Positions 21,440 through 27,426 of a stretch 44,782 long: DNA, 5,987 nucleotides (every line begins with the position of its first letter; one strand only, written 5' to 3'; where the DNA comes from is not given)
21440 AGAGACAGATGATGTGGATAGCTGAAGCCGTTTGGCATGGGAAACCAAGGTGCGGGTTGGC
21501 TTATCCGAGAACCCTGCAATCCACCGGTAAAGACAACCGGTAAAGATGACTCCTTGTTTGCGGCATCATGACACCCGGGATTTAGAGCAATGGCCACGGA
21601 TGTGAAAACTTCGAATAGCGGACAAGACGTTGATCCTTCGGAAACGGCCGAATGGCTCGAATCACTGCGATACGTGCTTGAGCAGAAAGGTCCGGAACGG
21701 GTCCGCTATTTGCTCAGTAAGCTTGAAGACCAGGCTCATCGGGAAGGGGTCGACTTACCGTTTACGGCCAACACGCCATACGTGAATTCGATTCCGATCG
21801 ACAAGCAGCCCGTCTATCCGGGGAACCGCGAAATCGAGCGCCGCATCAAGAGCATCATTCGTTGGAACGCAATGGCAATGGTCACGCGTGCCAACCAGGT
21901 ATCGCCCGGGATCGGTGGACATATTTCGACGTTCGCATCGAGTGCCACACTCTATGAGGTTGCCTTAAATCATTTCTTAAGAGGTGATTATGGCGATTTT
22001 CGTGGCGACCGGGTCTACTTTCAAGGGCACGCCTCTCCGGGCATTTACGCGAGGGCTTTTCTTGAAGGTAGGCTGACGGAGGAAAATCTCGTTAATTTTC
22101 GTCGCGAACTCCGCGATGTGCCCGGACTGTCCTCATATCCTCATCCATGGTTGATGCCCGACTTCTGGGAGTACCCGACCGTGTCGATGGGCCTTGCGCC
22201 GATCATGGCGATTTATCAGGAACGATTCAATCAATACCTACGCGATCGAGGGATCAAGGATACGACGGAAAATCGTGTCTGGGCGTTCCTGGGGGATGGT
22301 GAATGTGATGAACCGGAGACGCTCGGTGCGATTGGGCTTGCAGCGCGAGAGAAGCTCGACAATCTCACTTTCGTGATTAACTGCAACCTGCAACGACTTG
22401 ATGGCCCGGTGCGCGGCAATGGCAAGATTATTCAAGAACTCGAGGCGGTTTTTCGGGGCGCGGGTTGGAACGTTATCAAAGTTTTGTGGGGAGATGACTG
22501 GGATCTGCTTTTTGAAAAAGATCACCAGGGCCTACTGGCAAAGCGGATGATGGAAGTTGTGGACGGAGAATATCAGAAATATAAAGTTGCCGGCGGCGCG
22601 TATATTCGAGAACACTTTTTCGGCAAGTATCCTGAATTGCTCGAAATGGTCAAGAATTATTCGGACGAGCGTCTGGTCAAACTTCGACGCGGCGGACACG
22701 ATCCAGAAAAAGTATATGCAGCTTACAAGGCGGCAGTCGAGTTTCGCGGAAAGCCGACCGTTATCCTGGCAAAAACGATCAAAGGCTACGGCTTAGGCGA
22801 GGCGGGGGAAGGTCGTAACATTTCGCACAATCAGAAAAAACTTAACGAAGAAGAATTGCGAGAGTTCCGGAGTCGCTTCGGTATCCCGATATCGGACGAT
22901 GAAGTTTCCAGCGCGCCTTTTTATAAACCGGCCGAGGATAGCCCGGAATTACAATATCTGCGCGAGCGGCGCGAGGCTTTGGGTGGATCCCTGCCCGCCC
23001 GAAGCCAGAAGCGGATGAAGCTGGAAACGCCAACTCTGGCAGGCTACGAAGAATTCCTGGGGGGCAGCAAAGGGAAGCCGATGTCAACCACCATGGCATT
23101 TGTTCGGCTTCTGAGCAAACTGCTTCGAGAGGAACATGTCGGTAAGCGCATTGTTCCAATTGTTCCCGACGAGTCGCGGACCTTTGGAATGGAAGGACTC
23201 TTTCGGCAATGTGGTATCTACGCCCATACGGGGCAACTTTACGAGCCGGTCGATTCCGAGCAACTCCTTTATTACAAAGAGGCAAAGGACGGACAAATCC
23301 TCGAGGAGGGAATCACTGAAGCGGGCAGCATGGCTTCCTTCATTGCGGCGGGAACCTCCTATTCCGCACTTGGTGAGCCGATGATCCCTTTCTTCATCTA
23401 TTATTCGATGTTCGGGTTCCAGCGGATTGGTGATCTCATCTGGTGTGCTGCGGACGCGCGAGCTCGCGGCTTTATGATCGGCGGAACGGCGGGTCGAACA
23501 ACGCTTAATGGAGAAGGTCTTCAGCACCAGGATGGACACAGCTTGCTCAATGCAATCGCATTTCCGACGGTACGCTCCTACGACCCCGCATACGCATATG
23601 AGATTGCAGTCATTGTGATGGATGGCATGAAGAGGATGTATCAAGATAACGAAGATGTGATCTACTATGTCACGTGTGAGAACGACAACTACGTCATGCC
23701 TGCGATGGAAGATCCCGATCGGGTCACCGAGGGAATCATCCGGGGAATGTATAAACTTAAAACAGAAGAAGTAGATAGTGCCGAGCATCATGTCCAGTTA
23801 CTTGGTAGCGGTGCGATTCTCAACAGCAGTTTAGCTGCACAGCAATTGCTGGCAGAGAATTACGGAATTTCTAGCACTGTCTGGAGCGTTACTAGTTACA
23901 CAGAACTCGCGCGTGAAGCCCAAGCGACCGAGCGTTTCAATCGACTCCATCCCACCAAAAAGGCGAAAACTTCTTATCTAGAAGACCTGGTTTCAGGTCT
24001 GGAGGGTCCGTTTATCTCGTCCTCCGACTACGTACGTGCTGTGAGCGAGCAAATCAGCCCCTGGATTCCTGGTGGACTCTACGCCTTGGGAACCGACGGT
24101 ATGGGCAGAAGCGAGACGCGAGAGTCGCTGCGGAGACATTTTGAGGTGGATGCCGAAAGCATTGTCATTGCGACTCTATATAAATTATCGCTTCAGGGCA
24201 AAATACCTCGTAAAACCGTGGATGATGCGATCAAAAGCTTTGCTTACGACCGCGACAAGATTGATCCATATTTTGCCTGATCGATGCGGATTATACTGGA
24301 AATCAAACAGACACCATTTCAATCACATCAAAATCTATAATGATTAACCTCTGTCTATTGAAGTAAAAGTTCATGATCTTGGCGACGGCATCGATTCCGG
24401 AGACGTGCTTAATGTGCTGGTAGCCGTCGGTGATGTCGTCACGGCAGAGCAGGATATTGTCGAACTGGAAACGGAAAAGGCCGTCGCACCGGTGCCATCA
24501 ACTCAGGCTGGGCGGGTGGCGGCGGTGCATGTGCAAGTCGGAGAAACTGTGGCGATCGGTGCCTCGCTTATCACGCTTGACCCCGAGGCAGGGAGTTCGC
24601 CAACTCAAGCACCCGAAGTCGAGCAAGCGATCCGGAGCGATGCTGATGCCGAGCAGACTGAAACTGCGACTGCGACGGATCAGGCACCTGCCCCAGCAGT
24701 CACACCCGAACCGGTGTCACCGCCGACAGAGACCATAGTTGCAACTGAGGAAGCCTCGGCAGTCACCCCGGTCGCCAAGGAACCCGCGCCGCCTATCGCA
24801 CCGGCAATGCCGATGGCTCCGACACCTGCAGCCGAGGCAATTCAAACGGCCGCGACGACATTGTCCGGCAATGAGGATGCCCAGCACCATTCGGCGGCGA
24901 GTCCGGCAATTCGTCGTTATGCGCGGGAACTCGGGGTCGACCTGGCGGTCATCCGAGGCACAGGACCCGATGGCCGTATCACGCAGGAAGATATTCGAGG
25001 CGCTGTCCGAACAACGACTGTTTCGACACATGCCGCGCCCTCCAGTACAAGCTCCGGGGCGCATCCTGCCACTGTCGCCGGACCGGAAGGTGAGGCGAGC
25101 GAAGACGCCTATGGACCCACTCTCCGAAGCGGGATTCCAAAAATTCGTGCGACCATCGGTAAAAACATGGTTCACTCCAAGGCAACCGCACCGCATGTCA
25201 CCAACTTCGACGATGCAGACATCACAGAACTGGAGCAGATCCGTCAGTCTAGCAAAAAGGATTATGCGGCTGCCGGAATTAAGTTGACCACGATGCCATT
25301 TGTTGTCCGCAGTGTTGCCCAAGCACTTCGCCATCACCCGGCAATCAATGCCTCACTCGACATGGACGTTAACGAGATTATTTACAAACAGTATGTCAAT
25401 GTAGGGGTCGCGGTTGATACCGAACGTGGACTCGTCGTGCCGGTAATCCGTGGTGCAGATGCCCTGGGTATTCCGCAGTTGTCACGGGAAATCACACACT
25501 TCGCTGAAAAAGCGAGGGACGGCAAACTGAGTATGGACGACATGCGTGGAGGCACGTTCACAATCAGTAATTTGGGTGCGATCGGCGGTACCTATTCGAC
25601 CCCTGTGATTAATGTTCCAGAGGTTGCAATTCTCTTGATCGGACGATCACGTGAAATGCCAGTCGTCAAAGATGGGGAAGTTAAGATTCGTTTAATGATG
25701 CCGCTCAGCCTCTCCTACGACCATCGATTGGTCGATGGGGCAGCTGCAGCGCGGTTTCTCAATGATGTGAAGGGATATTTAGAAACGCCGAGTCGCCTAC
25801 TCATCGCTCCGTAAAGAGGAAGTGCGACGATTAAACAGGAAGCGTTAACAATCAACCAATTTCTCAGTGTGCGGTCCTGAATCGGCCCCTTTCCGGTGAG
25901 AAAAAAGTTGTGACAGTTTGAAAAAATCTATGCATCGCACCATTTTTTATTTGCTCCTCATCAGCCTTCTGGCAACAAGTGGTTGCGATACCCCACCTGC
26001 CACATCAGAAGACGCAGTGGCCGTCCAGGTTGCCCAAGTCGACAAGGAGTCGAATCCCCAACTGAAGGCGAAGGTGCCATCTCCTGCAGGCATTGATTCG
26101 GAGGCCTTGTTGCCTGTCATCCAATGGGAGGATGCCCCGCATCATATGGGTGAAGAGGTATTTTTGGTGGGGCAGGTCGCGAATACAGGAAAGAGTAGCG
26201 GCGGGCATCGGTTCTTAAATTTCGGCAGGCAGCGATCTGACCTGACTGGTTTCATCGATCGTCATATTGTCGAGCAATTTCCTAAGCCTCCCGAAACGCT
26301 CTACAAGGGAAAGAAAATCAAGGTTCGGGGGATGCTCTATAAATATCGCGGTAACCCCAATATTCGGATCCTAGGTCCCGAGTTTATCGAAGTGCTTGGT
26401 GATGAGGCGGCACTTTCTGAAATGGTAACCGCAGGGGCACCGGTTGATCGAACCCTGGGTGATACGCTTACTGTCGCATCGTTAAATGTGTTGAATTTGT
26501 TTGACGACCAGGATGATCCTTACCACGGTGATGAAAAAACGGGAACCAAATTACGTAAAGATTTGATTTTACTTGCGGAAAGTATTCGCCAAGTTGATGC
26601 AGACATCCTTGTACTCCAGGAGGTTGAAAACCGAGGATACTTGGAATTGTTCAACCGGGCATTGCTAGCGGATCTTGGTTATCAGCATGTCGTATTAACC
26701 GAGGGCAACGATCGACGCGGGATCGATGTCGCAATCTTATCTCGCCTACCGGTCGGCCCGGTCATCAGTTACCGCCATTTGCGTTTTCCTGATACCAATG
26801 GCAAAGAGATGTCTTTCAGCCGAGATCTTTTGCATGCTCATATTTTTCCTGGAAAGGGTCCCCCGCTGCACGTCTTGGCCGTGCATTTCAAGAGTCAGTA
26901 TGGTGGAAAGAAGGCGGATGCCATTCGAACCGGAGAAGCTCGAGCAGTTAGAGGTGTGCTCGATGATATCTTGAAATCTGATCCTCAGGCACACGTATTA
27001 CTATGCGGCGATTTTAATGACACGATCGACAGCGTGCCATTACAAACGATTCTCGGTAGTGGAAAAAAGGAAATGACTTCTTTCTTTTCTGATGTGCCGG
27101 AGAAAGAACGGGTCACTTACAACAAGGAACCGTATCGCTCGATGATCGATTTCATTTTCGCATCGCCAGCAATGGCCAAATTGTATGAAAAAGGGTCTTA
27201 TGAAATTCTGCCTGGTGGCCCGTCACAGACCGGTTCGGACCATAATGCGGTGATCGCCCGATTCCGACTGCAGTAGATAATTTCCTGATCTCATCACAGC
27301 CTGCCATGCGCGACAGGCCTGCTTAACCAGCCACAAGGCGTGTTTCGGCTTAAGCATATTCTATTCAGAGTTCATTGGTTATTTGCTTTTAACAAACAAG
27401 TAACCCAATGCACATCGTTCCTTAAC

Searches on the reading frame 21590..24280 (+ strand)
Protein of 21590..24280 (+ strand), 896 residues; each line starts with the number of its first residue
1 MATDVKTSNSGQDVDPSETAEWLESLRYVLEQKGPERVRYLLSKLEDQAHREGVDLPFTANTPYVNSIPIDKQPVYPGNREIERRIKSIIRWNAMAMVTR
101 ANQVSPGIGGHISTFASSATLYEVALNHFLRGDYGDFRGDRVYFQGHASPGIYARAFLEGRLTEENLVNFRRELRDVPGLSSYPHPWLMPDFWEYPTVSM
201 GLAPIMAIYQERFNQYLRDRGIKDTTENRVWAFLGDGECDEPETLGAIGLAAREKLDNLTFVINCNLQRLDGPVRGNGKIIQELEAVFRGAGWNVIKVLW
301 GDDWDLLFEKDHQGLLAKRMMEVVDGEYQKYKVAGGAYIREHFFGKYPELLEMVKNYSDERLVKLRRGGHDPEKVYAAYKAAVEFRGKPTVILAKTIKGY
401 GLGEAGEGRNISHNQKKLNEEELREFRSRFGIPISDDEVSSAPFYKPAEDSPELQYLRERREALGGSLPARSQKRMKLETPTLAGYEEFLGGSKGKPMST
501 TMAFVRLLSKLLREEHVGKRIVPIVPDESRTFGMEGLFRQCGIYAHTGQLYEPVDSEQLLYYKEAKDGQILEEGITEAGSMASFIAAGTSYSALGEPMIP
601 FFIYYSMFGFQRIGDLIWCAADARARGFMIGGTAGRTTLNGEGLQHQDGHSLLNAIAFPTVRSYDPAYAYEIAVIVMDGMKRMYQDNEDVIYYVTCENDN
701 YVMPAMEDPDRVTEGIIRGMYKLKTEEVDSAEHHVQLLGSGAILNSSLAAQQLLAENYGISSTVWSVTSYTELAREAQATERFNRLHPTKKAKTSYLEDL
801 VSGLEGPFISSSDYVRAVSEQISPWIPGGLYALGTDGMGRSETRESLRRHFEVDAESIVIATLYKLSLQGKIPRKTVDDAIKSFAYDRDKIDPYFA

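Call 51: search_protein_families(library=pfam, proteins=[window:21590-24280:+], max_evalue=0.00001)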
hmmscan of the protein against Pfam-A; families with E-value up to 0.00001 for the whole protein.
window:21590-24280:+ (896 aa): 3 families
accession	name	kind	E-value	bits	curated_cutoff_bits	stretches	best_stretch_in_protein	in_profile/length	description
PF17831.6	PDH_E1_M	-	3e-99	331.4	23.2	1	489-704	14-229/229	Pyruvate dehydrogenase E1 component middle domain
PF22613.1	Transketolase_C_1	-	9.4e-17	61.7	27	1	719-854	1-113/113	Transketolase-like TK C-terminal domain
PF00456.26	Transketolase_N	-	2.6e-16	60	22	1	83-303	2-218/334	Transketolase, thiamine diphosphate binding domain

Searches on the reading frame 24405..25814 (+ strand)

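Call 51: search_protein_families(library=pfam, proteins=[window:24405-25814:+], max_evalue=0.00001)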
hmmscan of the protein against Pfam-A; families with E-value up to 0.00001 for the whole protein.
window:24405-25814:+ (469 aa): 3 families
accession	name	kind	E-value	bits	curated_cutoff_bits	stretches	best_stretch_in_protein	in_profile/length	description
PF00198.28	2-oxoacid_dh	-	6.9e-91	304.2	23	1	244-466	9-231/232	2-oxoacid dehydrogenases acyltransferase (catalytic domain)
PF02817.22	E3_binding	-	1.8e-15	57.3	23.7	1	165-198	3-36/36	e3 binding domain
PF00364.28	Biotin_lipoyl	-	1.4e-12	47.6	22.1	1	2-58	17-73/73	Biotin-requiring enzyme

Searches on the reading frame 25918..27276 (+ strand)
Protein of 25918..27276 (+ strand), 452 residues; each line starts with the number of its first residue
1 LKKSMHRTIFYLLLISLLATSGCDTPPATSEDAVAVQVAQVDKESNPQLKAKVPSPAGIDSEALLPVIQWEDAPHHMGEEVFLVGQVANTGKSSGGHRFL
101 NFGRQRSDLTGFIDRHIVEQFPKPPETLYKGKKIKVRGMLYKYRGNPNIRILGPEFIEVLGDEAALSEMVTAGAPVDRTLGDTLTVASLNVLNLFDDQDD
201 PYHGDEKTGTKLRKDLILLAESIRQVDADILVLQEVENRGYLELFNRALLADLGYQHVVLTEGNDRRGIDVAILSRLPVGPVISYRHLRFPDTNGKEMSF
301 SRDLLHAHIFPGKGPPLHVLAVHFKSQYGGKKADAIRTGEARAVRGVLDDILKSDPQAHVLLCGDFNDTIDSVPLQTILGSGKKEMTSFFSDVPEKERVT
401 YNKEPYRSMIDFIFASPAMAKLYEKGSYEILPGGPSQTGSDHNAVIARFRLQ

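Call 51: search_protein_families(library=pfam, proteins=[window:25918-27276:+], max_evalue=0.00001)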
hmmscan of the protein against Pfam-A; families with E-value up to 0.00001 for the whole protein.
window:25918-27276:+ (452 aa): 2 families
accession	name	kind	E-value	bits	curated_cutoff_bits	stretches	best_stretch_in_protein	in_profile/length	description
PF19580.5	Exo_endo_phos_3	-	5.5e-23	81.9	27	1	185-420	1-253/311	Endonuclease/Exonuclease/phosphatase family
PF03372.29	Exo_endo_phos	-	1.1e-17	65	24.5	1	188-442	2-225/225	Endonuclease/Exonuclease/phosphatase family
